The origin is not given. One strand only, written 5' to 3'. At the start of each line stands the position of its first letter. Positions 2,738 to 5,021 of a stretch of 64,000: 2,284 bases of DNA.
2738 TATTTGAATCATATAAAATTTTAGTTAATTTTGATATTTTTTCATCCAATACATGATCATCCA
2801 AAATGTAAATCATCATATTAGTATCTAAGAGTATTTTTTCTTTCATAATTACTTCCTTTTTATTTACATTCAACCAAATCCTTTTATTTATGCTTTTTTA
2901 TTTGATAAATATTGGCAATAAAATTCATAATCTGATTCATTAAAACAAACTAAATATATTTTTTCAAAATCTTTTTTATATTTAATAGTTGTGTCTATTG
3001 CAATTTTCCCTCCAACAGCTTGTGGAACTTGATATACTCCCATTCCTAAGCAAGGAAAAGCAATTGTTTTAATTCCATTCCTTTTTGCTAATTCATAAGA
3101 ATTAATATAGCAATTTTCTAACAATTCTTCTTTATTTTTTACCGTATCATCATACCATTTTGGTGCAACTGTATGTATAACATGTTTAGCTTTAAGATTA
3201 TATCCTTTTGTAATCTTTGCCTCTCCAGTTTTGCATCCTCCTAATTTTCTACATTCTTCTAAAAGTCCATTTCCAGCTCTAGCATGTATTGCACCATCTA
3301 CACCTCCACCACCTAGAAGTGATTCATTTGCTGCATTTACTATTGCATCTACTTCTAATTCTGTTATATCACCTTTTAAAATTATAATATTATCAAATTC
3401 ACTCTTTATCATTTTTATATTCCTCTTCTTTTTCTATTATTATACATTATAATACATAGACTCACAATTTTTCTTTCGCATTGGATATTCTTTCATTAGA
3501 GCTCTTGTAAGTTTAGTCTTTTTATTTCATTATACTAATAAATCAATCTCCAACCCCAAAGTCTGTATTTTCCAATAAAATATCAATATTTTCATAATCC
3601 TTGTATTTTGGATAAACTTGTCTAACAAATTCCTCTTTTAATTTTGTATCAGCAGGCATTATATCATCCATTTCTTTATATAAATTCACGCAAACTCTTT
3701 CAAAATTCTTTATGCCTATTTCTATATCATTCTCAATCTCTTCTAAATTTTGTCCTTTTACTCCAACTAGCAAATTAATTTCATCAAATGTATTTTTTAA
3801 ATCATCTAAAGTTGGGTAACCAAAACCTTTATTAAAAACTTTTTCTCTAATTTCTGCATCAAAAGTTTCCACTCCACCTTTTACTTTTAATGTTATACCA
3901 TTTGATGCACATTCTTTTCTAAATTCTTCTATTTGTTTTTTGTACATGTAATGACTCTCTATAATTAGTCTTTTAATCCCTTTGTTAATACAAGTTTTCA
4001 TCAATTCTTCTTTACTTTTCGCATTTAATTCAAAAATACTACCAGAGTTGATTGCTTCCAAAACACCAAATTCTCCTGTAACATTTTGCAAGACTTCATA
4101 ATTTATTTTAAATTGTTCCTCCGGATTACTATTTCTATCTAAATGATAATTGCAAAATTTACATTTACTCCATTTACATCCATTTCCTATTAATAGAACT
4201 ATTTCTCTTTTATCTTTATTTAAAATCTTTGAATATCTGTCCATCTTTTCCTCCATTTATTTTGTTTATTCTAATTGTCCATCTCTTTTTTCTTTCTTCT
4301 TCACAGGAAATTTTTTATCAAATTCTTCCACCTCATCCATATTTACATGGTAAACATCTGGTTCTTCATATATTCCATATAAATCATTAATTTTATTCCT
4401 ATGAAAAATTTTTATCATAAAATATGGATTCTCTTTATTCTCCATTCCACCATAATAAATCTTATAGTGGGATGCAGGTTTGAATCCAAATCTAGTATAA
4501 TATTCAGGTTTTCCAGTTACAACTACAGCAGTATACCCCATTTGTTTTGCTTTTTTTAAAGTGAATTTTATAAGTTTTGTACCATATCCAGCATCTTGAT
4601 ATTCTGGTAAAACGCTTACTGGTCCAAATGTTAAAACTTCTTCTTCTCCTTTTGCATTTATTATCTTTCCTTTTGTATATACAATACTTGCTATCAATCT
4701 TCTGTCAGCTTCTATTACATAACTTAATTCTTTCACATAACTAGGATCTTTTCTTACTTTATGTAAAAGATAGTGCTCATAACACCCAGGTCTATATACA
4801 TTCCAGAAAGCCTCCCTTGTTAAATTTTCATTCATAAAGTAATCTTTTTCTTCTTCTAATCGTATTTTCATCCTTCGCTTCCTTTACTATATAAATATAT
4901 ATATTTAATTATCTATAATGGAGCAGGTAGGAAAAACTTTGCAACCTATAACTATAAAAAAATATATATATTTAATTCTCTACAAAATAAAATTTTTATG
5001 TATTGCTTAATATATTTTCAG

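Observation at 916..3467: Macro / PIN-GNAT-ASCH / ASCH operon: candidate writer-reader-eraser defence or RNA-modification system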

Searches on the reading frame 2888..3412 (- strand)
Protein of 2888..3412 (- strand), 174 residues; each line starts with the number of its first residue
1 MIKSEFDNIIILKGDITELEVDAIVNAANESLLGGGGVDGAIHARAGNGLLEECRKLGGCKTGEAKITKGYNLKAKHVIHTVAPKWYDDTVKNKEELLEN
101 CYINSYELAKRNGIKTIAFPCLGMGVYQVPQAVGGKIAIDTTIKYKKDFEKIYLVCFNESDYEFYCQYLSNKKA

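Call 3: search_protein_families(library=pfam, proteins=[window:2888-3412:-], max_evalue=0.01)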
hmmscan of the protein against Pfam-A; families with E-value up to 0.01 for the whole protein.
window:2888-3412:- (174 aa): 1 family
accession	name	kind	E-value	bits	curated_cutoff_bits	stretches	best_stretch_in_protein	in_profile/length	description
PF01661.27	Macro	-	2.6e-43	147.1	22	1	25-132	1-112/118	Macro domain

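Call 4: search_protein_families(library=padloc, proteins=[window:2888-3412:-], max_evalue=0.01)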
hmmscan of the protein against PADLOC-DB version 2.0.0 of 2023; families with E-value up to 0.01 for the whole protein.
window:2888-3412:- (174 aa): 1 family
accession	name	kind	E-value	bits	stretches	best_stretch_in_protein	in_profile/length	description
PDLC03511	REase_II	-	0.0029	15.4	1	44-83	56-95/230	Type II restriction enzyme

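Call 8: search_protein_families(library=ncbifam, proteins=[window:2888-3412:-], max_evalue=0.01)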
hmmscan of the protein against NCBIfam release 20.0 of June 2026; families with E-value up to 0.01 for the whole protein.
window:2888-3412:- (174 aa): 12 families
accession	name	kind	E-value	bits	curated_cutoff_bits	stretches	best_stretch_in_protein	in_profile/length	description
NF001664.0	PRK00431.1-6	equivalog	8e-58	194.6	200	1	8-172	3-172/173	O-acetyl-ADP-ribose deacetylase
NF001663.0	PRK00431.1-4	equivalog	1.1e-53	181.8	285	1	1-170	1-176/180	ADP-ribose-binding protein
NF001660.0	PRK00431.1-1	equivalog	3e-48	163.7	271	1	9-172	5-174/177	O-acetyl-ADP-ribose deacetylase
NF001661.0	PRK00431.1-2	equivalog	6.8e-48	162.9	291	1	9-172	3-174/179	O-acetyl-ADP-ribose deacetylase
NF003163.0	PRK04143.1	equivalog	1.5e-41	142.6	272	1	5-172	81-263/265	protein-ADP-ribose hydrolase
NF001667.0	PRK00431.2-3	equivalog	2.1e-26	92.7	252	1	9-167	10-171/182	ADP-ribose-binding protein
NF001668.0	PRK00431.2-4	equivalog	7.6e-24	84.2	278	1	8-167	50-210/220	ADP-ribose-binding protein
NF009880.0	PRK13341.1-1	equivalog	1.4e-23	83.1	891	1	8-137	428-560/599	AAA family ATPase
NF001665.0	PRK00431.2-1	equivalog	2.2e-22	79.5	315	1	8-164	9-166/177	ADP-ribose-binding protein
NF001666.0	PRK00431.2-2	equivalog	2.4e-21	76.4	246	1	8-159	2-152/164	ADP-ribose-binding protein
NF001662.0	PRK00431.1-3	equivalog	1.1e-18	67.7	215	1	9-168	5-180/185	[protein ADP-ribosylglutamate] hydrolase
NF005684.0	PRK07482.1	subfamily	0.0065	15.1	687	1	58-126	160-234/464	hypothetical protein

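Call 34: find_related_loci(query=window:2888-3412:-, collection=genome_contigs, flank=6000)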
Query window:2888-3412:- (174 aa) in genome_contigs; peptide patterns used: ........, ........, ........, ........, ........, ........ (x = any residue, [..] = any of these).
68 stretches matched a pattern; 25 encode a relative of the query (tblastn E <= 1e-3); 25 distinct loci.
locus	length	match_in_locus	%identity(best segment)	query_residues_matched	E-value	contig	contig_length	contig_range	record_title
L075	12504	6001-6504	73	6-173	2e-80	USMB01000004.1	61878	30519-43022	uncultured Clostridium sp. isolate UMGS1852 genome assembly, contig: NODE_250_length_61878_cov_8.431733, whole genome sh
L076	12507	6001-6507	68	5-173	4e-75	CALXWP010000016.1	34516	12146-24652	MAG: uncultured Clostridia bacterium isolate BRZ_FH__bin30 genome assembly, contig: BRZ_FH__NODE_1320_length_34516_cov_3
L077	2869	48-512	74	3-157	2e-74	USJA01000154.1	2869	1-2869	uncultured Clostridium sp. isolate UMGS1761 genome assembly, contig: NODE_7143_length_2869_cov_6.841151, whole genome sh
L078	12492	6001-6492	70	9-172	4e-73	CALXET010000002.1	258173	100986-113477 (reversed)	MAG: uncultured Clostridia bacterium isolate BRZ_NK__bin18 genome assembly, contig: BRZ_NK__NODE_49_length_258173_cov_18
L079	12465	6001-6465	73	3-157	5e-73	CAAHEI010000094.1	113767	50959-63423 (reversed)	MAG TPA_asm: Clostridia bacterium, isolate HGM13625, WGS project CAAHEI010000000 data, contig: SRS820627_28_k75_73310, w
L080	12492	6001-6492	70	9-172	9e-73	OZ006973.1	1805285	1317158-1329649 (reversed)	MAG: uncultured Clostridia bacterium isolate 6737_HOM_CTRL_s227.ctg000287c_hifiasm_circ MAG genome assembly, chromosome:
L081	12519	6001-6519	63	2-173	8e-68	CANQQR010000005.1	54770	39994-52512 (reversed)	MAG: uncultured Bacilli bacterium isolate Lapin-008__bin6 genome assembly, contig: Lapin-008__NODE_734_length_54770_cov_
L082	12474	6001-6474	63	11-168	3e-63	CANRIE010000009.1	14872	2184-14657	MAG: uncultured Bacilli bacterium isolate Lapin-022__bin9 genome assembly, contig: Lapin-022__NODE_3947_length_14872_cov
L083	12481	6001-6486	65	6-167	6e-61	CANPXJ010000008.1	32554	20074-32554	MAG: uncultured Bacilli bacterium isolate Lapin-003-2__bin5 genome assembly, contig: Lapin-003-2__NODE_1292_length_32554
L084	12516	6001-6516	57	5-172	9e-60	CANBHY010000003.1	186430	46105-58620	MAG TPA_asm: uncultured Clostridium sp. isolate SRR15431161_bin.17_metawrap_v1.3_MAG genome assembly, contig: NODE.29_le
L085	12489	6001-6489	61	11-169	3e-59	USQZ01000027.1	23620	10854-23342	uncultured Clostridium sp. isolate UMGS1994 genome assembly, contig: NODE_626_length_23620_cov_9.772502, whole genome sh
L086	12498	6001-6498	58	11-172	3e-59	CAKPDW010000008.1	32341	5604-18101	MAG: uncultured Clostridia bacterium isolate REFINED_METABAT215_TOP10_CONTIGS_1500_ASSEMBLY_K77_MERGED__Hadza_PheChl_Fib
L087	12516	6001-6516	56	5-172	4e-59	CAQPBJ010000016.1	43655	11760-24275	MAG TPA_asm: uncultured Clostridia bacterium isolate MGBC126950 genome assembly, contig: MGBC126950.16, whole genome sho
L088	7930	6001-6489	62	11-169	2e-59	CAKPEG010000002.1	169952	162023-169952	MAG: uncultured Clostridia bacterium isolate REFINED_METABAT215_TOP10_CONTIGS_1500_ASSEMBLY_K77_MERGED__Hadza_MoBio_hadz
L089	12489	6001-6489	60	11-169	3e-58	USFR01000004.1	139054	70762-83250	uncultured Clostridium sp. isolate UMGS1672 genome assembly, contig: NODE_69_length_139054_cov_16.879992, whole genome s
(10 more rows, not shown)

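Call 89: find_encoding_contigs(protein=window:2888-3412:-, flank=10000, max_places=10)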
Protein window:2888-3412:- (174 aa): 22 contigs read that carry it; 10 places shown.
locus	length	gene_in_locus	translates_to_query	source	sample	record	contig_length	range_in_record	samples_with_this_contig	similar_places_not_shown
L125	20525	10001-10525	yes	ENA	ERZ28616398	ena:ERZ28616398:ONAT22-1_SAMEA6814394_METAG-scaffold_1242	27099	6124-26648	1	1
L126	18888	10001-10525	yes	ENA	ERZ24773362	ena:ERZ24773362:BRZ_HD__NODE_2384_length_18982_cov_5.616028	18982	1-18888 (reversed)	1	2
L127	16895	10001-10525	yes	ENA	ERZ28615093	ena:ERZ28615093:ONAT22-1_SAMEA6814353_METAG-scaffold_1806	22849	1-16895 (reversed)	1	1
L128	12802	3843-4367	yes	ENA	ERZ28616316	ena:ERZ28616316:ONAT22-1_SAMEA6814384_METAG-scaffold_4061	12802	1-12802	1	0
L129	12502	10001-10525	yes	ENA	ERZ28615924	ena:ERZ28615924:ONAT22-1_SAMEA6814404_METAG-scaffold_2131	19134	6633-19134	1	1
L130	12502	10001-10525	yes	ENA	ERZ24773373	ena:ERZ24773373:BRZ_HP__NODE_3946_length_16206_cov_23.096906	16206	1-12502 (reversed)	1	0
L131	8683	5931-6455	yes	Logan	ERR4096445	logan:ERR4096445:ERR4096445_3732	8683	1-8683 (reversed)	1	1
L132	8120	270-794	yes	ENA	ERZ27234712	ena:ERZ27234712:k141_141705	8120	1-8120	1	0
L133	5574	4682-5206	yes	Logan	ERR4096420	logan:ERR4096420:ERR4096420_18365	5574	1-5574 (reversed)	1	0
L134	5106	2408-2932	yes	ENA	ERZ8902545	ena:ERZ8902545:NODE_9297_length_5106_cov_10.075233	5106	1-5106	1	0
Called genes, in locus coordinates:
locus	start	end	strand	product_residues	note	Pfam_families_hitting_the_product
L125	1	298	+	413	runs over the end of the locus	PF00109:ketoacyl-synt, PF02801:Ketoacyl-synt_C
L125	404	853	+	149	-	PF25997:BSH_YhbJ (faint), PF25984:BSH_YknX (faint), PF00364:Biotin_lipoyl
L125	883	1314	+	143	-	PF07977:FabA, PF22818:ApeI-like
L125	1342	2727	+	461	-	PF00289:Biotin_carb_N, PF02655:ATP-grasp_3 (weak), PF02786:CPSase_L_D2, PF08443:RimK (weak), PF02222:ATP-grasp, PF07478:Dala_Dala_lig_C, PF02785:Biotin_carb_C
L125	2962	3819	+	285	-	PF00303:Thymidylat_synt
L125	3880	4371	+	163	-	PF00186:DHFR_1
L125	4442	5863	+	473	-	PF00890:FAD_binding_2 (faint), PF03486:HI0933_like (faint), PF07992:Pyr_redox_2 (weak), PF21688:FAD-depend_C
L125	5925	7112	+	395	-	PF03819:MazG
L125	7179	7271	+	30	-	-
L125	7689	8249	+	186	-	PF13302:Acetyltransf_3, PF00583:Acetyltransf_1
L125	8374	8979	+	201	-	PF13527:Acetyltransf_9, PF00583:Acetyltransf_1, PF13508:Acetyltransf_7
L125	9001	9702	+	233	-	-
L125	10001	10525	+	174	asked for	PF01661:Macro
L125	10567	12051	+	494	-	-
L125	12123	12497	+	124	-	-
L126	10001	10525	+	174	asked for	PF01661:Macro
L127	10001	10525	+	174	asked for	PF01661:Macro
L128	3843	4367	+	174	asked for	PF01661:Macro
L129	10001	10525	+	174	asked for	PF01661:Macro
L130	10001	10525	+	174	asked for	PF01661:Macro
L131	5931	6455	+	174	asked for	PF01661:Macro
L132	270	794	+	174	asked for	PF01661:Macro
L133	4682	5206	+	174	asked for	PF01661:Macro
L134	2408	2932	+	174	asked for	PF01661:Macro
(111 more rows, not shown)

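Call 93: search_solved_structures(query=window:2888-3412:-, max_evalue=1e-10, show_alignments=1)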
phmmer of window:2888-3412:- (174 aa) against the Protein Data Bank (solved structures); distinct sequences matched with E-value up to 1e-10: 49.
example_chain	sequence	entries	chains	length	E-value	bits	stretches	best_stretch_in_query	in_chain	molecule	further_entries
4iqy_A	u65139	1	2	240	9.6e-44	152.3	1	3-168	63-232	O-acetyl-ADP-ribose deacetylase MACROD2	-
6y4y_A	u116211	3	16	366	2.7e-43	150.8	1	3-168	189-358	Thioredoxin 1,ADP-ribose glycohydrolase MACROD2 | ADP-ribose glycohydrolase MACROD2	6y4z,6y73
2x47_A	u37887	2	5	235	1.4e-41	145.2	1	7-167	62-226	MACRO DOMAIN-CONTAINING PROTEIN 1 | ADP-ribose glycohydrolase MACROD1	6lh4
5cb3_A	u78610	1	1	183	5.2e-39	136.9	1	9-170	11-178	O-acetyl-ADP-ribose deacetylase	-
1spv_A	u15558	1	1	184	5.7e-39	136.8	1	9-170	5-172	putative polyprotein/phosphatase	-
5cms_R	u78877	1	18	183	9.7e-38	132.8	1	9-170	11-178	O-acetyl-ADP-ribose deacetylase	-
5fsz_A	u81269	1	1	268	1.1e-37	132.5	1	8-168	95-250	MACRODOMAIN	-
5cb5_R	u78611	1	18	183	9.4e-37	129.6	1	9-170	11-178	O-acetyl-ADP-ribose deacetylase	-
5fsu_A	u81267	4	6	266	2.7e-36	128.1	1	8-167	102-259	MACRODOMAIN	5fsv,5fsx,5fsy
5l9k_A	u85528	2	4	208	2.4e-34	121.7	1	9-169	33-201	MACROD-TYPE MACRODOMAIN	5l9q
5fud_A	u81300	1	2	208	2.4e-34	121.7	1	9-169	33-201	O-ACETYL-ADP-RIBOSE DEACETYLASE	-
5lbp_A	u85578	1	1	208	3.2e-33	118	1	9-169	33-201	MacroD-type macrodomain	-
5lcc_A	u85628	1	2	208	3.3e-33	118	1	9-169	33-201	MACROD-TYPE MACRODOMAIN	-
5lau_A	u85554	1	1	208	4.5e-33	117.6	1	9-169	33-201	MacroD-type macrodomain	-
3vfq_A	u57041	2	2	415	1.4e-28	103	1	9-167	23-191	Poly [ADP-ribose] polymerase 14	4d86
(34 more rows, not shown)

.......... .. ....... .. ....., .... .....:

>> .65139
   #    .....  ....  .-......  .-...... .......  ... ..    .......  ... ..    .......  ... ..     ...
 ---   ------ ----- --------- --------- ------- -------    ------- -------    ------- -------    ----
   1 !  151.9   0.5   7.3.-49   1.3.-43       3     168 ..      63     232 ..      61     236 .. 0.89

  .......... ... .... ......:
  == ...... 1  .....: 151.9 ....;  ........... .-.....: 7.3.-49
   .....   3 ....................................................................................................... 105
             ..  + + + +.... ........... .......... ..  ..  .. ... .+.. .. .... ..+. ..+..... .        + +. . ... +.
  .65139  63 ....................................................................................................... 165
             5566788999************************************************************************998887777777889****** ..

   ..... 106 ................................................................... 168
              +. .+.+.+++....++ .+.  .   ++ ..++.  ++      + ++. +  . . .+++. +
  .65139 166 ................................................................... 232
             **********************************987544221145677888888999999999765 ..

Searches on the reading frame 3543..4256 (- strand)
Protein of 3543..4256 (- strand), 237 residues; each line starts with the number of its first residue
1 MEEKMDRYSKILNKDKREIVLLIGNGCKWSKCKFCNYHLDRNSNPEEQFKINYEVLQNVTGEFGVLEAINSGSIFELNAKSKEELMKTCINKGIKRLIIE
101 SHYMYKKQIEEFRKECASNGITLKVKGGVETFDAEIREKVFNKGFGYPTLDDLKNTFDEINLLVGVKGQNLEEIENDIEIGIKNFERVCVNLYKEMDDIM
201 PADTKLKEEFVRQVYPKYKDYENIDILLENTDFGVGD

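Call 3: search_protein_families(library=pfam, proteins=[window:3543-4256:-], max_evalue=0.01)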
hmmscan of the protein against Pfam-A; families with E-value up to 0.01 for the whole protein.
window:3543-4256:- (237 aa): 1 family
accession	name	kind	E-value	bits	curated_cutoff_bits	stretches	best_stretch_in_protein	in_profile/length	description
PF04055.27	Radical_SAM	-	5.5e-05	23.8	29.5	1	23-179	3-164/166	Radical SAM superfamily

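Call 4: search_protein_families(library=padloc, proteins=[window:3543-4256:-], max_evalue=0.01)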
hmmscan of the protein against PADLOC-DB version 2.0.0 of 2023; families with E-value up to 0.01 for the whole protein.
window:3543-4256:- (237 aa): 0 families

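Call 8: search_protein_families(library=ncbifam, proteins=[window:3543-4256:-], max_evalue=0.01)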
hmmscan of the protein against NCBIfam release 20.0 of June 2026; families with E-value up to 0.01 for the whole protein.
window:3543-4256:- (237 aa): 1 family
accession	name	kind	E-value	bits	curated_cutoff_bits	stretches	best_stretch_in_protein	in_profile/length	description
TIGR01210.1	TIGR01210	equivalog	1.4e-12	47.5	212.15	1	15-151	13-158/313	archaeosine biosynthesis radical SAM protein RaSEA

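Call 90: find_encoding_contigs(protein=window:3543-4244:-, flank=6000, max_places=10)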
Protein window:3543-4244:- (233 aa): 22 contigs read that carry it; 10 places shown.
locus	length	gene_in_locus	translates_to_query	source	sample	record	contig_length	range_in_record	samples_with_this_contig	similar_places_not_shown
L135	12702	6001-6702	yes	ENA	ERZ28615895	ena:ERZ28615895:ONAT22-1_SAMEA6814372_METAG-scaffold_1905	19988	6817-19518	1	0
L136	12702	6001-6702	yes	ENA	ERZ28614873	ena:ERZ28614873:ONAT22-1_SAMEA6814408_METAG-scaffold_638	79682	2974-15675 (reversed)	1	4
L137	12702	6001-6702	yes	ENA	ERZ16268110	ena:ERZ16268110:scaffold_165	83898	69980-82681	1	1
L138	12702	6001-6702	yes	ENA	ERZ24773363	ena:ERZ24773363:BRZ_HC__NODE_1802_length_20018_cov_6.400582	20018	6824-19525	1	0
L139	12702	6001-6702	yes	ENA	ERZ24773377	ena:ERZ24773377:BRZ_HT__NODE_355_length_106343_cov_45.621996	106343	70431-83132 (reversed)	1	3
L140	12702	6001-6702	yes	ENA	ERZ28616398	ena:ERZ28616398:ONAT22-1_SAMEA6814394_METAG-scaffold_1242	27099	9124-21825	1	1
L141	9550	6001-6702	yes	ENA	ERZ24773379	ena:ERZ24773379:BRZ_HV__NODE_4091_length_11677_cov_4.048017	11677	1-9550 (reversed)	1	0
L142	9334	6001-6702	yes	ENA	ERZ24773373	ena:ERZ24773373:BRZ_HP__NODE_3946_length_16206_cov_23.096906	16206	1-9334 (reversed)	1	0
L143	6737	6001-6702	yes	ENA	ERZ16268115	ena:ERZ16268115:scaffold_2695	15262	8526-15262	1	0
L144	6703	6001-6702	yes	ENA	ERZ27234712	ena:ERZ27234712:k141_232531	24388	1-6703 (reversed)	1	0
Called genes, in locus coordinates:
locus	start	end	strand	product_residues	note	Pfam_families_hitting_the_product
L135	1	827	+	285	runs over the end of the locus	PF00303:Thymidylat_synt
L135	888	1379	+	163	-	PF00186:DHFR_1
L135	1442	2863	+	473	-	PF00890:FAD_binding_2 (faint), PF03486:HI0933_like (faint), PF07992:Pyr_redox_2 (weak), PF21688:FAD-depend_C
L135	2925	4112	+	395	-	PF03819:MazG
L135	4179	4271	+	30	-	-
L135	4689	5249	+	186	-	PF13302:Acetyltransf_3, PF00583:Acetyltransf_1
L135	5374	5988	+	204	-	PF13527:Acetyltransf_9, PF00583:Acetyltransf_1, PF13508:Acetyltransf_7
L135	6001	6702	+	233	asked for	-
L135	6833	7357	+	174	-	PF01661:Macro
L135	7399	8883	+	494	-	-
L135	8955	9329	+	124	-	-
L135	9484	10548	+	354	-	PF00145:DNA_methylase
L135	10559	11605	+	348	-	PF00145:DNA_methylase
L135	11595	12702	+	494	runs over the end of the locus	-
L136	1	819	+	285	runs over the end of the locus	PF00303:Thymidylat_synt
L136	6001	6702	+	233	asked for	-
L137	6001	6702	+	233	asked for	-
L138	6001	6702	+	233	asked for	-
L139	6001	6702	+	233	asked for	-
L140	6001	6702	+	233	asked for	-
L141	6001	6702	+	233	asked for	-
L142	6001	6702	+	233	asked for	-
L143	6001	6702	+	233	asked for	-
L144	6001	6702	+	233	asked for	?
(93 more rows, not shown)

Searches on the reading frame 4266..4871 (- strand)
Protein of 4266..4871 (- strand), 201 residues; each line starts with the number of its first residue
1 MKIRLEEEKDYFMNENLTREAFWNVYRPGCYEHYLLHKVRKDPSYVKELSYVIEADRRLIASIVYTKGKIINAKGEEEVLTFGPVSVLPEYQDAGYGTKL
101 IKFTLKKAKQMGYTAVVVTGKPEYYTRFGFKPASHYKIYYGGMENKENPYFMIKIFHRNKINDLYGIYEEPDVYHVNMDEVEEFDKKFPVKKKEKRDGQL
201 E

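Call 3: search_protein_families(library=pfam, proteins=[window:4266-4871:-], max_evalue=0.01)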
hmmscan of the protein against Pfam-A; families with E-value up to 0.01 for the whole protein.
window:4266-4871:- (201 aa): 4 families
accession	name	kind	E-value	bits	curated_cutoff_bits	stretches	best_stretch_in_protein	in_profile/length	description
PF00583.31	Acetyltransf_1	-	3.4e-08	34.2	20.7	1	26-130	8-116/116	Acetyltransferase (GNAT) family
PF13527.13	Acetyltransf_9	-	4.1e-08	33.7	25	1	16-132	15-126/127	Acetyltransferase (GNAT) domain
PF13508.13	Acetyltransf_7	-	4.7e-08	33.7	27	1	51-132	6-84/84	Acetyltransferase (GNAT) domain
PF14542.12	Acetyltransf_CG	-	0.0016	19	30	1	51-117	2-62/80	GCN5-related N-acetyl-transferase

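Call 4: search_protein_families(library=padloc, proteins=[window:4266-4871:-], max_evalue=0.01)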
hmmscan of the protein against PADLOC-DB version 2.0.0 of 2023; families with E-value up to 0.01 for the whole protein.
window:4266-4871:- (201 aa): 0 families

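Call 8: search_protein_families(library=ncbifam, proteins=[window:4266-4871:-], max_evalue=0.01)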
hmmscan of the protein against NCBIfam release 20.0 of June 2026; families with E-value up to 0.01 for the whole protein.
window:4266-4871:- (201 aa): 7 families
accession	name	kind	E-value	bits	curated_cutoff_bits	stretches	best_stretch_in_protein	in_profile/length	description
TIGR01890.1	N-Ac-Glu-synth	equivalog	2.8e-05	23.3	202.85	1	75-135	343-405/429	amino-acid N-acetyltransferase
NF010241.0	PRK13688.1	equivalog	0.00048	19.9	194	1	76-135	77-134/159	N-acetyltransferase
NF008964.0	PRK12308.1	equivalog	0.00093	17.7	657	1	85-136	533-585/624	argininosuccinate lyase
NF005840.0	PRK07757.1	equivalog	0.0016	18.4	154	1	85-133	72-121/153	N-acetyltransferase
NF040501.1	resist_ArsN2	equivalog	0.0018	17.9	125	1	85-134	54-105/133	arsenic resistance N-acetyltransferase ArsN2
NF003641.0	PRK05279.1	equivalog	0.002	17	344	1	76-134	356-416/441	amino-acid N-acetyltransferase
TIGR01575.1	rimI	equivalog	0.0042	17.2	86.4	0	74-152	53-132/132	ribosomal protein S18-alanine N-acetyltransferase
